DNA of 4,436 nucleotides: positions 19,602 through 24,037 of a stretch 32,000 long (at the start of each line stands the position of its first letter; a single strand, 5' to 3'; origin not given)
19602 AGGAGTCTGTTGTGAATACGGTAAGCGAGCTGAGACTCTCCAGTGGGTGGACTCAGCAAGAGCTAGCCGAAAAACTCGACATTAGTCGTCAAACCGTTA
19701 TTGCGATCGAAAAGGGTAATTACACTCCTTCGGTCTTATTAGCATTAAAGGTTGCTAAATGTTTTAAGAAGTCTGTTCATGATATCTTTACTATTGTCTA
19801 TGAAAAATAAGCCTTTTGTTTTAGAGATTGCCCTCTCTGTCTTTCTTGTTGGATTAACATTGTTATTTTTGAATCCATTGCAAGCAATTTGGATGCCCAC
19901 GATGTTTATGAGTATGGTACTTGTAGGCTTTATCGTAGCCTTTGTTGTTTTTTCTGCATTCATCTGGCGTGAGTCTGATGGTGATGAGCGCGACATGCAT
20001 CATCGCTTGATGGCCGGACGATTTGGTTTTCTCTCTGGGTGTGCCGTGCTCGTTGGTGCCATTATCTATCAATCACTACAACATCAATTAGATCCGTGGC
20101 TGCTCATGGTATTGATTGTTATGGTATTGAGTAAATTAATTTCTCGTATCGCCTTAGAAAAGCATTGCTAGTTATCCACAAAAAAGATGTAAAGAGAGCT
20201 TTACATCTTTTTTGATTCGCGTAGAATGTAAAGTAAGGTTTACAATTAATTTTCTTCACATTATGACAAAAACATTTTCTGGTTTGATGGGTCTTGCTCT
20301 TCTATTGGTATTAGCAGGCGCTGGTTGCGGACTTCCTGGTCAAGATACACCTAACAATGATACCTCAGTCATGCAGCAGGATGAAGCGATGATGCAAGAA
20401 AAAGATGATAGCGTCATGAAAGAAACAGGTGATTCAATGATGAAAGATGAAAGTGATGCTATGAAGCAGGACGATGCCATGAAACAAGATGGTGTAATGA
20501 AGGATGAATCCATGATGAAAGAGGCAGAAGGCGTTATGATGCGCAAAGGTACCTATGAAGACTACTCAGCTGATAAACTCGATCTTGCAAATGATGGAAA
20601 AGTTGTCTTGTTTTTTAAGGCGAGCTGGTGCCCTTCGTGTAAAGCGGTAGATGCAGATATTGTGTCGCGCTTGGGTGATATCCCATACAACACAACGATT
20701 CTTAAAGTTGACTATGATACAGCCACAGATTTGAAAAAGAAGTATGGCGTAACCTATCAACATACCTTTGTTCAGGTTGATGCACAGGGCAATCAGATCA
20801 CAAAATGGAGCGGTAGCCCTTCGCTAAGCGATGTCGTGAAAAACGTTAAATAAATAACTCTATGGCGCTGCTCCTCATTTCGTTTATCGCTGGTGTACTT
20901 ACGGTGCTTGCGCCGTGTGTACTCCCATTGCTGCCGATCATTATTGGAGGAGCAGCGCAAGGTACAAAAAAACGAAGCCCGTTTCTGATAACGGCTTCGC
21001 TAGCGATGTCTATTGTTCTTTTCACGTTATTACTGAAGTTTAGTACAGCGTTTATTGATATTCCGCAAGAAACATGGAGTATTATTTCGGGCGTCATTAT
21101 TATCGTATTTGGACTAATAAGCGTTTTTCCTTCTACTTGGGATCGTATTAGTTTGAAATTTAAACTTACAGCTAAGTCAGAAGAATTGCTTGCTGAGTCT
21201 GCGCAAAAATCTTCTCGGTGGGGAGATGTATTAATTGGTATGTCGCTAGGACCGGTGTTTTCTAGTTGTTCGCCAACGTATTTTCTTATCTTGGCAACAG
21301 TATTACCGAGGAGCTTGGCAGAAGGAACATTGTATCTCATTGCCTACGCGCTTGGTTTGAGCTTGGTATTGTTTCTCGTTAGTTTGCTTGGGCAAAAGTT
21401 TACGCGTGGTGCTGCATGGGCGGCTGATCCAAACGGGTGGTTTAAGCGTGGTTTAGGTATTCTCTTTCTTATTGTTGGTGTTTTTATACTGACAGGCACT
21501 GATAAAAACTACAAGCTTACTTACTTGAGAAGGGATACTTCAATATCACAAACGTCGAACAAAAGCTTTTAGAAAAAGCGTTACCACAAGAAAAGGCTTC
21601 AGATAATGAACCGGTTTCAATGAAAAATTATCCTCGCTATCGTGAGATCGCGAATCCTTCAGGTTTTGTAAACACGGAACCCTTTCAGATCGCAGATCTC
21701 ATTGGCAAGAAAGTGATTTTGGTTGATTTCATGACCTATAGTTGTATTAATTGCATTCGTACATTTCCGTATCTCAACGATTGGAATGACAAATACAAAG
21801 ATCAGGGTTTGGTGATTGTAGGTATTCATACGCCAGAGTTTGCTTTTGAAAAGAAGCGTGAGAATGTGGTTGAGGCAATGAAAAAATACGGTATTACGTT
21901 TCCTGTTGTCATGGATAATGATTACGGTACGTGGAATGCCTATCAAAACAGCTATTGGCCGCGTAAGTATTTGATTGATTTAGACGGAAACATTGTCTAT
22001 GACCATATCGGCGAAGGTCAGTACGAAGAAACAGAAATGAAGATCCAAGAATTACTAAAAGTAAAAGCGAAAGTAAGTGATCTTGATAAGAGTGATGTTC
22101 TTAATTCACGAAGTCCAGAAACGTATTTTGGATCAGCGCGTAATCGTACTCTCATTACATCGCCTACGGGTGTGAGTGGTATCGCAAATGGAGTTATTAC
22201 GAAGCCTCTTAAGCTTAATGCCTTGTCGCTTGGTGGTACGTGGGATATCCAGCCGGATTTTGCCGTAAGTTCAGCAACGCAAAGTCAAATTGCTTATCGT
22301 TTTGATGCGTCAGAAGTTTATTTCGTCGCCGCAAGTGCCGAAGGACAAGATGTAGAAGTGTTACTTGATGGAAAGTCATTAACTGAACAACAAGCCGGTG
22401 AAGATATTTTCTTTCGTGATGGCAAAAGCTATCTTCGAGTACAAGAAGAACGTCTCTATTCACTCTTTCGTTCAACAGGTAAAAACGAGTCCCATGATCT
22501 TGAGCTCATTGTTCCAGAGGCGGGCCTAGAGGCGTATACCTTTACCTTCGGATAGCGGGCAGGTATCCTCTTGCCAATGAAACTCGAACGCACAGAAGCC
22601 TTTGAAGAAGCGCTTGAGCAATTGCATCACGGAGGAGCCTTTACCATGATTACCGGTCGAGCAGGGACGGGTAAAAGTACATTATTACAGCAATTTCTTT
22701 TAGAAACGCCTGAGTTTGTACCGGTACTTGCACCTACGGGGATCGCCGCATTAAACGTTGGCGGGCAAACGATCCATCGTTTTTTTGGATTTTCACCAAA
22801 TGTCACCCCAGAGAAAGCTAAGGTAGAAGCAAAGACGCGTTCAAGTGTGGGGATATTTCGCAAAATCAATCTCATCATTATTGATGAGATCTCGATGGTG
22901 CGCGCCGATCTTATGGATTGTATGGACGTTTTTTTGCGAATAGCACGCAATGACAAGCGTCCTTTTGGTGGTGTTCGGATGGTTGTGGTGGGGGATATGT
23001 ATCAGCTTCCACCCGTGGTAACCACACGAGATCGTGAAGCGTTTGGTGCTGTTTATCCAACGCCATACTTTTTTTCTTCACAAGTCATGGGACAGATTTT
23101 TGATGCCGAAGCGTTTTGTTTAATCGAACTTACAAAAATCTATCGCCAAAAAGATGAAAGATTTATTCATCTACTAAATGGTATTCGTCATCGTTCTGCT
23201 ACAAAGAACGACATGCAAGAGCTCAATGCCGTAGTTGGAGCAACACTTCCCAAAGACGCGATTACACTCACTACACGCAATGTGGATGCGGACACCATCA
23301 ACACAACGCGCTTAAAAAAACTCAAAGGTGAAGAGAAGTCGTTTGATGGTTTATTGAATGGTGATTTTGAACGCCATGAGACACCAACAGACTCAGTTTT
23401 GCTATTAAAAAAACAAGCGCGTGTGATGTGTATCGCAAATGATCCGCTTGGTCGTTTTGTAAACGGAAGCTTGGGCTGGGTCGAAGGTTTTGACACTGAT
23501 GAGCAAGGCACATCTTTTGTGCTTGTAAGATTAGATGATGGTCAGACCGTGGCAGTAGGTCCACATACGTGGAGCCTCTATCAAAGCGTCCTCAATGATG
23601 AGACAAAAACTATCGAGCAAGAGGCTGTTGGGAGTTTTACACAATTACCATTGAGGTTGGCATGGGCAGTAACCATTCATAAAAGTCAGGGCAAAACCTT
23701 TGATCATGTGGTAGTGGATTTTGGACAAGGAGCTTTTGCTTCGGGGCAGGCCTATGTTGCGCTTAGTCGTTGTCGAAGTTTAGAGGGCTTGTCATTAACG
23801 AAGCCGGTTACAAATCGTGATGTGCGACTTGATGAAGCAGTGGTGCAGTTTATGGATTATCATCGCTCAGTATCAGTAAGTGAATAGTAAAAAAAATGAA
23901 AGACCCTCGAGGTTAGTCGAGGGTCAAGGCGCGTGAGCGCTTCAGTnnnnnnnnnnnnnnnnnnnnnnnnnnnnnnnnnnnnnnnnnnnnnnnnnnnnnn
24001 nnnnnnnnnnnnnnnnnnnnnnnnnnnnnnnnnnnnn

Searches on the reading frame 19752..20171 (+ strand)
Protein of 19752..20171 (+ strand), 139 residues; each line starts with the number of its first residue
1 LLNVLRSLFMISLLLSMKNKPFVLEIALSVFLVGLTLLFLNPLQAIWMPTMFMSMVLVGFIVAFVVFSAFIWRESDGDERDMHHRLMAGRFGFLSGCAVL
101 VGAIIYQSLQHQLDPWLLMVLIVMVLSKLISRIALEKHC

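Call 23: search_protein_families(library=pfam, proteins=[window:19752-20171:+], max_evalue=0.001)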
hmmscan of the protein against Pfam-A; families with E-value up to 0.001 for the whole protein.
window:19752-20171:+ (139 aa): 1 family
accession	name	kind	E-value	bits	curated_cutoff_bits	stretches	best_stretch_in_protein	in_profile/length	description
PF13664.11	DUF4149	-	2.3e-05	25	24.6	1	54-137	9-91/102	Domain of unknown function (DUF4149)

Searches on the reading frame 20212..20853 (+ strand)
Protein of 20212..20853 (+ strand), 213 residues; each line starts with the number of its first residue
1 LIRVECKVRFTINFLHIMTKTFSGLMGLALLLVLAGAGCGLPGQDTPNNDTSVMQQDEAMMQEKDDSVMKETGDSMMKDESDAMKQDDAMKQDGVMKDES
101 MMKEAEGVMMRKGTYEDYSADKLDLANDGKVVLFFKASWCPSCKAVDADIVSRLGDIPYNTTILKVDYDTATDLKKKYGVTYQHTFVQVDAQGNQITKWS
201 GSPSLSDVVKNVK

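Call 23: search_protein_families(library=pfam, proteins=[window:20212-20853:+], max_evalue=0.001)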
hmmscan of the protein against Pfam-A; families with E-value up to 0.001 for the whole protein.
window:20212-20853:+ (213 aa): 1 family
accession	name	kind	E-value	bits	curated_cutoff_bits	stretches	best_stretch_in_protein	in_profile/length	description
PF00085.26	Thioredoxin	-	8.3e-10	39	23.5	1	125-212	14-101/103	Thioredoxin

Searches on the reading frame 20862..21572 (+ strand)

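Call 23: search_protein_families(library=pfam, proteins=[window:20862-21572:+], max_evalue=0.001)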
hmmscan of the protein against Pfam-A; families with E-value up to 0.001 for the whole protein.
window:20862-21572:+ (236 aa): 2 families
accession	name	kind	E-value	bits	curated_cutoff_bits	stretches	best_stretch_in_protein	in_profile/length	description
PF02683.22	DsbD_TM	-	6.7e-10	39.1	27.1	1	3-210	4-215/219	Cytochrome C biogenesis protein transmembrane domain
PF13386.12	DsbD_2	-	1.8e-08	34.9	24.9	1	51-207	46-198/199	Cytochrome C biogenesis protein transmembrane region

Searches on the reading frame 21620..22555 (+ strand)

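Call 23: search_protein_families(library=pfam, proteins=[window:21620-22555:+], max_evalue=0.001)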
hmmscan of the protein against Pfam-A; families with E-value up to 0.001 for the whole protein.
window:21620-22555:+ (311 aa): 5 families
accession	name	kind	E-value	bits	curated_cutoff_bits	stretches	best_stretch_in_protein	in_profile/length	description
PF17991.7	Thioredoxin_10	-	1.2e-27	97.6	27.1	1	165-311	1-142/142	Thioredoxin like C-terminal domain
PF08534.16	Redoxin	-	1.8e-12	47.7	26.6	1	20-136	19-139/148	Redoxin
PF00578.27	AhpC-TSA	-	8.7e-11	42.3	26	1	20-127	16-123/124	AhpC/TSA family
PF13905.12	Thioredoxin_8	-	4.3e-09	37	27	1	31-125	2-94/94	Thioredoxin-like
PF00255.25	GSHPx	-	0.0004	20.4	27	1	18-97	10-90/108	Glutathione peroxidase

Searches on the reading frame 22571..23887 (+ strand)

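Call 23: search_protein_families(library=pfam, proteins=[window:22571-23887:+], max_evalue=0.001)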
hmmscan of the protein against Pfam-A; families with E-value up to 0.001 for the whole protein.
window:22571-23887:+ (438 aa): 10 families
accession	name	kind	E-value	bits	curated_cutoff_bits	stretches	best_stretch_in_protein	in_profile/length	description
PF05970.20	PIF1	-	8.5e-27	94.6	25.9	1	6-158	5-165/223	PIF1-like helicase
PF13604.12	AAA_30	-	3.9e-13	50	27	1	13-150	8-132/191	AAA domain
PF13245.12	AAA_19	-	5.6e-11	43.2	25.1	1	23-149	12-132/134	AAA domain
PF02689.20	Herpes_Helicase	-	2.2e-07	29.7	27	1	365-409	731-776/808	Helicase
PF01443.25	Viral_helicase1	-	6.2e-07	29.9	21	0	26-111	2-72/228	Viral superfamily 1 RNA helicase core domain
PF13401.12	AAA_22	-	2.1e-06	28.5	27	1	21-141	4-122/130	AAA domain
PF13538.12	UvrD_C_2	-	3e-06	27.4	27.4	1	363-400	1-44/52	UvrD-like helicase C-terminal domain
PF13086.12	AAA_11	-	0.00012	22.4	27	0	135-152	239-256/257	AAA domain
PF13191.12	AAA_16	-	0.00024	22.1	32.6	1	8-43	9-45/167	AAA ATPase domain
PF25199.1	nSTAND_NTPase5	-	0.00082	19.6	34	0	8-44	25-63/145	Novel STAND NTPase 5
